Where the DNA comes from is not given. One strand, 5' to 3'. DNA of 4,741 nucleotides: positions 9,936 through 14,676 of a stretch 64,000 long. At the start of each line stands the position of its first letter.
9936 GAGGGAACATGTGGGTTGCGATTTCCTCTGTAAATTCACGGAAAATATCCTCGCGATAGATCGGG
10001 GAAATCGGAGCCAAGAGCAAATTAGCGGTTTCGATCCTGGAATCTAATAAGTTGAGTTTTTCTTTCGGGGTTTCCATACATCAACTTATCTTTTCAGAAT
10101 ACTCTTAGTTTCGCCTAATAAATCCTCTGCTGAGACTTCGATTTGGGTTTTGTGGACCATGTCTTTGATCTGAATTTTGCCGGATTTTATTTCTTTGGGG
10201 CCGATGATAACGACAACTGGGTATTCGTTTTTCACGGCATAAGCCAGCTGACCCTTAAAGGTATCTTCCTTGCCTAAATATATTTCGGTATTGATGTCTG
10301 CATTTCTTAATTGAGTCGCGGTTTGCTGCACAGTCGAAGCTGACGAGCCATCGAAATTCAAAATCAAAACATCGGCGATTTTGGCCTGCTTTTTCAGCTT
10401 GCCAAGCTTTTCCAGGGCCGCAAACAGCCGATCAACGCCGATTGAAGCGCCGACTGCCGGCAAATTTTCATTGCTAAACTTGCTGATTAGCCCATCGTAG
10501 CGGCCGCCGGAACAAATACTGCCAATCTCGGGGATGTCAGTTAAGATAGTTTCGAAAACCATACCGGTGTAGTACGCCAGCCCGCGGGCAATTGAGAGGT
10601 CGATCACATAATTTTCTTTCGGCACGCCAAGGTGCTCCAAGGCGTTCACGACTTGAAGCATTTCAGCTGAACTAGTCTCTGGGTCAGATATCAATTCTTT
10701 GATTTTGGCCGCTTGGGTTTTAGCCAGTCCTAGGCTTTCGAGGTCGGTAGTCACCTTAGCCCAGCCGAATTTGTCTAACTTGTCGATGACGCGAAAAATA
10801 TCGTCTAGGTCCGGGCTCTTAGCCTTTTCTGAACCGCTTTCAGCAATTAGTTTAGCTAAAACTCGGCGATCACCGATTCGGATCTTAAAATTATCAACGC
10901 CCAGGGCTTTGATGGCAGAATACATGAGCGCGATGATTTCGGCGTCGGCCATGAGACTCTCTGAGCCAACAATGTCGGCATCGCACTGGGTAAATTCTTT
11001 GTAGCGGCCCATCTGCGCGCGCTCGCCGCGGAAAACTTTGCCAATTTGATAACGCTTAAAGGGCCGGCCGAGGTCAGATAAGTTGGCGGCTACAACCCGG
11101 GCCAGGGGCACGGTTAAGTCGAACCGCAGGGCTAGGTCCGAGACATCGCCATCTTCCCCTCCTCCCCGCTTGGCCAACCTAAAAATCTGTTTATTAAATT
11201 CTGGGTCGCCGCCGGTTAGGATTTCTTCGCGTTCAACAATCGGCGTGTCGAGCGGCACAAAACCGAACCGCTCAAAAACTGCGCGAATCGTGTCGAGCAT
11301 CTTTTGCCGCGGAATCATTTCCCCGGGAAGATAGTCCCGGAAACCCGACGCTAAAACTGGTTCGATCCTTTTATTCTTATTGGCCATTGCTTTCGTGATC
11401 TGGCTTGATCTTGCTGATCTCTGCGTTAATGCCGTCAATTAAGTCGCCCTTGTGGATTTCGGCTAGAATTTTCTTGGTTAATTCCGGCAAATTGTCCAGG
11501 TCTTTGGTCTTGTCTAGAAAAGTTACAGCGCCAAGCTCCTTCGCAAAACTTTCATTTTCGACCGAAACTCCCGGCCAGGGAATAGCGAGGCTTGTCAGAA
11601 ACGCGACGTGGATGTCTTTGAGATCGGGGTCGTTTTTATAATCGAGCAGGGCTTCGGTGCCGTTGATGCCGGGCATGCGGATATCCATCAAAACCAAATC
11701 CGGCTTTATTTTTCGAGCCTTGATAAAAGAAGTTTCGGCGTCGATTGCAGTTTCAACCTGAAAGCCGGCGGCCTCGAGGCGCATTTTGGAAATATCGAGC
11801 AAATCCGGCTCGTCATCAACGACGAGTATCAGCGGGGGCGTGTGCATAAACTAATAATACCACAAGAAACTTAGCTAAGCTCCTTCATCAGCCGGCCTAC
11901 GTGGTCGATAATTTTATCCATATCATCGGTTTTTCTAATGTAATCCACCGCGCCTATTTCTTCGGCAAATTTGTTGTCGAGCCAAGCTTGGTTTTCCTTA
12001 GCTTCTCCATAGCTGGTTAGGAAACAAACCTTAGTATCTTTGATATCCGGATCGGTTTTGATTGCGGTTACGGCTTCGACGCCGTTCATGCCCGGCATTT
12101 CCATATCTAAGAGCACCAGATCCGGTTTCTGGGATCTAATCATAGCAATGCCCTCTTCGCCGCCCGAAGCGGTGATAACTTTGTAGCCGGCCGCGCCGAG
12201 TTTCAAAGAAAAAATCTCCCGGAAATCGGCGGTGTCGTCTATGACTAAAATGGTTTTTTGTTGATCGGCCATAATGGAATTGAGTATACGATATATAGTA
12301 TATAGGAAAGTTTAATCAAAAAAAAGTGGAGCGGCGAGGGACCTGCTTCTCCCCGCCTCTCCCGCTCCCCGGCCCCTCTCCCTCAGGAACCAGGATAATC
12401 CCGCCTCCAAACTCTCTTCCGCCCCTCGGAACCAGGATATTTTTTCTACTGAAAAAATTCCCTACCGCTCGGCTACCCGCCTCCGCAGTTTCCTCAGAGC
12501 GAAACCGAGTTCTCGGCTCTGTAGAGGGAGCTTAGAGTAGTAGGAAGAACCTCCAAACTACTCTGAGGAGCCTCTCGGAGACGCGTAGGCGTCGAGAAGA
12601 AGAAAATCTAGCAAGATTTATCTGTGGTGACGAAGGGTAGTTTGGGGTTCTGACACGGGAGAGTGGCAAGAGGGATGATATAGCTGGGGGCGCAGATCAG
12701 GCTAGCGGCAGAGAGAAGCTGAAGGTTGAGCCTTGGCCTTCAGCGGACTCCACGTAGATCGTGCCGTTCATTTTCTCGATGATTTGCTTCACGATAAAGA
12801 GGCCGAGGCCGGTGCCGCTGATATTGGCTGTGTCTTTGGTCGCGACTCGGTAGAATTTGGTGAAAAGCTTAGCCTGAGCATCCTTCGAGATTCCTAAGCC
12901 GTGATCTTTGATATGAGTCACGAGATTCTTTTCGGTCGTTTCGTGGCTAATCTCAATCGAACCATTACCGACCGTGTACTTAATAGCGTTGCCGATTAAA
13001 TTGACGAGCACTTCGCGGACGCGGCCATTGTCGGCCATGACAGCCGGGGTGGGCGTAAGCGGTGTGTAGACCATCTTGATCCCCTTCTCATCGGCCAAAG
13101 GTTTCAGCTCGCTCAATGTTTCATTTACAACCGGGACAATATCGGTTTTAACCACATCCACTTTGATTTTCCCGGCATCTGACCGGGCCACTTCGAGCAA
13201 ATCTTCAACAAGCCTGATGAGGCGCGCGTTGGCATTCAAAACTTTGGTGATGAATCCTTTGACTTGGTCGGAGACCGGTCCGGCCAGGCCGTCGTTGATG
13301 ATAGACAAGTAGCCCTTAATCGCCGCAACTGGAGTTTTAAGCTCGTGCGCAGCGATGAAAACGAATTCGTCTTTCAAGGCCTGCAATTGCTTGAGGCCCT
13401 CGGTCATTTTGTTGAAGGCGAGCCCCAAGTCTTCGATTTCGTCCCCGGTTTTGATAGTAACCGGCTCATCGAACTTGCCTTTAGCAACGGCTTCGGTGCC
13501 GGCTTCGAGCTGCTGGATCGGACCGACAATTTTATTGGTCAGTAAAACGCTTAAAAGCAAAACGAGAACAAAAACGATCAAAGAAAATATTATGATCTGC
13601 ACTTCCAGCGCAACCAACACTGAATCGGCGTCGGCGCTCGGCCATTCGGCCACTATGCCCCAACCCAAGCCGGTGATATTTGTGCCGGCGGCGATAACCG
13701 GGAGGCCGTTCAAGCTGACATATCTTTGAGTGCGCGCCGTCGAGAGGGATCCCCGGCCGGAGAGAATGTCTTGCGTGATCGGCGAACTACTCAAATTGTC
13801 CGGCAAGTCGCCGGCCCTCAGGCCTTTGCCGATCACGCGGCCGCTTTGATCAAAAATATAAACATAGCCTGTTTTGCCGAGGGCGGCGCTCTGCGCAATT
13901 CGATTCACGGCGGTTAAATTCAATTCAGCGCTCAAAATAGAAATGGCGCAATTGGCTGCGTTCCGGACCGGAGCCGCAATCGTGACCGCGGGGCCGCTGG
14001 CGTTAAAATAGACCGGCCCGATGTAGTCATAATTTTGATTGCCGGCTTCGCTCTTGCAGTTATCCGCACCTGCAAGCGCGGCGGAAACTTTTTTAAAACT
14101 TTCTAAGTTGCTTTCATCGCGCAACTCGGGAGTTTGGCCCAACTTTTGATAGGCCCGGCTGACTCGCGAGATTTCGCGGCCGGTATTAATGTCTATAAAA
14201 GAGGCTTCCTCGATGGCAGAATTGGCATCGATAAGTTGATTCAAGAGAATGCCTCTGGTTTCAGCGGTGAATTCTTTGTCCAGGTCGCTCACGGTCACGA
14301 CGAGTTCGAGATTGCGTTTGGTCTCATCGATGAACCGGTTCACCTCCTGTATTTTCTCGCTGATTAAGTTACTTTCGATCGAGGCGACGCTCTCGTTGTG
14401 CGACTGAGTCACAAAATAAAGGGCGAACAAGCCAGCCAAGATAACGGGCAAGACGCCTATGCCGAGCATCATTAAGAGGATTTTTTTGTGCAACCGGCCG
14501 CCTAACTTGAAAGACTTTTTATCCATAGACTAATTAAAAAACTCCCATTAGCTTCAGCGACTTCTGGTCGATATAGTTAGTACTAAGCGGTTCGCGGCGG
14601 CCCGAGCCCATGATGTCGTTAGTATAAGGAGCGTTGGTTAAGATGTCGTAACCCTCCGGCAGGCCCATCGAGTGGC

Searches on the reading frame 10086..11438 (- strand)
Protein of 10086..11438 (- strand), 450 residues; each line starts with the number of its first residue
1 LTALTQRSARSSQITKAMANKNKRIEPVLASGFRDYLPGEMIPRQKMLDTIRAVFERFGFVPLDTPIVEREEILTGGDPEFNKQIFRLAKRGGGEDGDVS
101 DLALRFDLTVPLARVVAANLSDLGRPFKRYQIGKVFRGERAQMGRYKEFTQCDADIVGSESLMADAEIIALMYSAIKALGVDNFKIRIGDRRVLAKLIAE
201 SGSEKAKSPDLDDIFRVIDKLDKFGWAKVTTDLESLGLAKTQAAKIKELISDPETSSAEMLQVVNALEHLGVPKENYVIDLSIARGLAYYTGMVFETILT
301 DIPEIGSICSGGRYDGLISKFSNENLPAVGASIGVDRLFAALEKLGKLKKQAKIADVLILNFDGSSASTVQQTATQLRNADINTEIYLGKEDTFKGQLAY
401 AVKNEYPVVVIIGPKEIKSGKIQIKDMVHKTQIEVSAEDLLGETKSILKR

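Call 62: find_homologous_proteins(query=window:10086-11438:-, max_evalue=1e-60)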
Query window:10086-11438:- (450 aa): 7783 proteins with E <= 1e-60 among 8000 candidates; the best 120 are listed.
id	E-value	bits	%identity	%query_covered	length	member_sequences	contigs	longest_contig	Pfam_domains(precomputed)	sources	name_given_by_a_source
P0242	9.5e-278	939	100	96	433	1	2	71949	PF13393.12,PF03129.26,PF00587.31,PF00152.26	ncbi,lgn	-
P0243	8.7e-190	649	71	94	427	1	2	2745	PF13393.12,PF03129.26,PF01409.26,PF00587.31,PF00152.26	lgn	-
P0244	1.7e-166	573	64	95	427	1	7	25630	PF13393.12,PF03129.26,PF01409.26,PF00587.31,PF00152.26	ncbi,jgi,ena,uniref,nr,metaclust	ncbi:MAG: histidine--tRNA ligase [Candidatus Doudnabacteria bacterium RIFCSPHIGHO2_01_FULL_49_9]|uni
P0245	1.2e-153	530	59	95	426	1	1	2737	PF13393.12,PF03129.26,PF01409.26,PF00587.31,PF00152.26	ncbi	-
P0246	2.0e-153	529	60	95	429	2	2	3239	PF13393.12,PF03129.26,PF01409.26,PF00587.31,PF00152.26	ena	-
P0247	2.1e-153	529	60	95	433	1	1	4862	PF13393.12,PF03129.26,PF01409.26,PF00587.31,PF00152.26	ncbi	-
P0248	1.6e-152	527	59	95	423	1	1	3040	PF13393.12,PF03129.26,PF01409.26,PF00587.31,PF00152.26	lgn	-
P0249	1.7e-152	526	60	95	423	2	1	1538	PF13393.12,PF03129.26,PF01409.26,PF00587.31,PF00152.26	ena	-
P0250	1.7e-152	526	59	96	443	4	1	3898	PF13393.12,PF03129.26,PF00587.31,PF00152.26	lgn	-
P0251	1.2e-151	524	59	95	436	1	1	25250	PF13393.12,PF03129.26,PF00152.26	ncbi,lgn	-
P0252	4.8e-151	522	59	96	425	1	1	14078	PF13393.12,PF03129.26,PF00587.31,PF00152.26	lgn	-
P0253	5.4e-149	515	57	95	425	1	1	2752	PF13393.12,PF03129.26,PF01409.26,PF00587.31,PF00152.26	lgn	-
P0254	2.6e-146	506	58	96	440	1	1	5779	PF13393.12,PF03129.26,PF00152.26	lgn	-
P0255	1.1e-141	491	56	95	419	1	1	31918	PF13393.12,PF03129.26,PF00587.31,PF00152.26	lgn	-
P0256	4.9e-141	489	56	95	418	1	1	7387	PF13393.12,PF03129.26,PF00587.31,PF00152.26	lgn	-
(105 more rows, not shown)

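Call 63: find_encoding_contigs(protein=P0243, flank=10000, max_places=4)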
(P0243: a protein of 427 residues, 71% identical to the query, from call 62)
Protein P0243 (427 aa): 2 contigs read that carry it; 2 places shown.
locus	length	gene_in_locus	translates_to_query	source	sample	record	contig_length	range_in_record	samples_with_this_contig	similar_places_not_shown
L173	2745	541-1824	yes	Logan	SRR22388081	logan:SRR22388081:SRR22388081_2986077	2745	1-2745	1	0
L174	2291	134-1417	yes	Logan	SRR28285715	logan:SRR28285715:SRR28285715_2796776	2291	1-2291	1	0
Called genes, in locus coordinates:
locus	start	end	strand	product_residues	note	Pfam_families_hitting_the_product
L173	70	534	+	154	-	PF00072:Response_reg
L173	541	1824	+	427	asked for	PF00152:tRNA-synt_2 (weak), PF01409:tRNA-synt_2d (faint), PF13393:tRNA-synt_His, PF00587:tRNA-synt_2b (weak), PF03129:HGTP_anticodon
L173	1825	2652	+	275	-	PF24827:AstE_AspA_cat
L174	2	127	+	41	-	?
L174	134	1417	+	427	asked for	PF00152:tRNA-synt_2 (weak), PF01409:tRNA-synt_2d (faint), PF13393:tRNA-synt_His, PF00587:tRNA-synt_2b (weak), PF03129:HGTP_anticodon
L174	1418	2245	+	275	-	PF24827:AstE_AspA_cat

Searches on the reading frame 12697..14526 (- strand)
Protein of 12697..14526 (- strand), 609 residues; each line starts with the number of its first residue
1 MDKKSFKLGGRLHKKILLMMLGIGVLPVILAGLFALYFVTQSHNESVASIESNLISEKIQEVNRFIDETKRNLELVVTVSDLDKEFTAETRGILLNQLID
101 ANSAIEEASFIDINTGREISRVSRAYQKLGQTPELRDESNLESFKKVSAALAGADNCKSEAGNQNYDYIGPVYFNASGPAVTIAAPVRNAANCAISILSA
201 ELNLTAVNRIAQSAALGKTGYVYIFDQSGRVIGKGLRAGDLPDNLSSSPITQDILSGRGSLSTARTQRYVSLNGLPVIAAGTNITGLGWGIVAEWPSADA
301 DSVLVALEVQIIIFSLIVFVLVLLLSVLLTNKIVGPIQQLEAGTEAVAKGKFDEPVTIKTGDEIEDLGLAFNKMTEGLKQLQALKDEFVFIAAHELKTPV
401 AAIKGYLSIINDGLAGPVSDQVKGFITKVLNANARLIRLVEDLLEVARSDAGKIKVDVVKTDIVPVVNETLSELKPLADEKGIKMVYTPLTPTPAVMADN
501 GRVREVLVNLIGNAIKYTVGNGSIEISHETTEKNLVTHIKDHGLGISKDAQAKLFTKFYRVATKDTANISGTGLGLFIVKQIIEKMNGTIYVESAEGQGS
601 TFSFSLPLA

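Call 22: search_protein_families(library=pfam, proteins=[window:12697-14526:-], max_evalue=0.0001)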
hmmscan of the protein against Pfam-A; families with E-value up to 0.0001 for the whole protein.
window:12697-14526:- (609 aa): 5 families
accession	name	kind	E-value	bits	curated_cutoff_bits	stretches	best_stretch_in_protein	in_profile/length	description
PF02518.31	HATPase_c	-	1.8e-27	96.4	26.4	1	499-608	2-109/111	Histidine kinase-, DNA gyrase B-, and HSP90-like ATPase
PF00512.31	HisKA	-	1.7e-12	47.7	26.9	1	385-452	2-66/66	His Kinase A (phospho-acceptor) domain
PF00672.30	HAMP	-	1.9e-12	47.7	25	1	328-379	1-52/53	HAMP domain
PF02743.24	dCache_1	-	7.4e-12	45.8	45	1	58-258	18-213/240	Cache domain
PF17201.10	Cache_3-Cache_2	-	2.3e-05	24.3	27.7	1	178-307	158-296/299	Cache 3/Cache 2 fusion domain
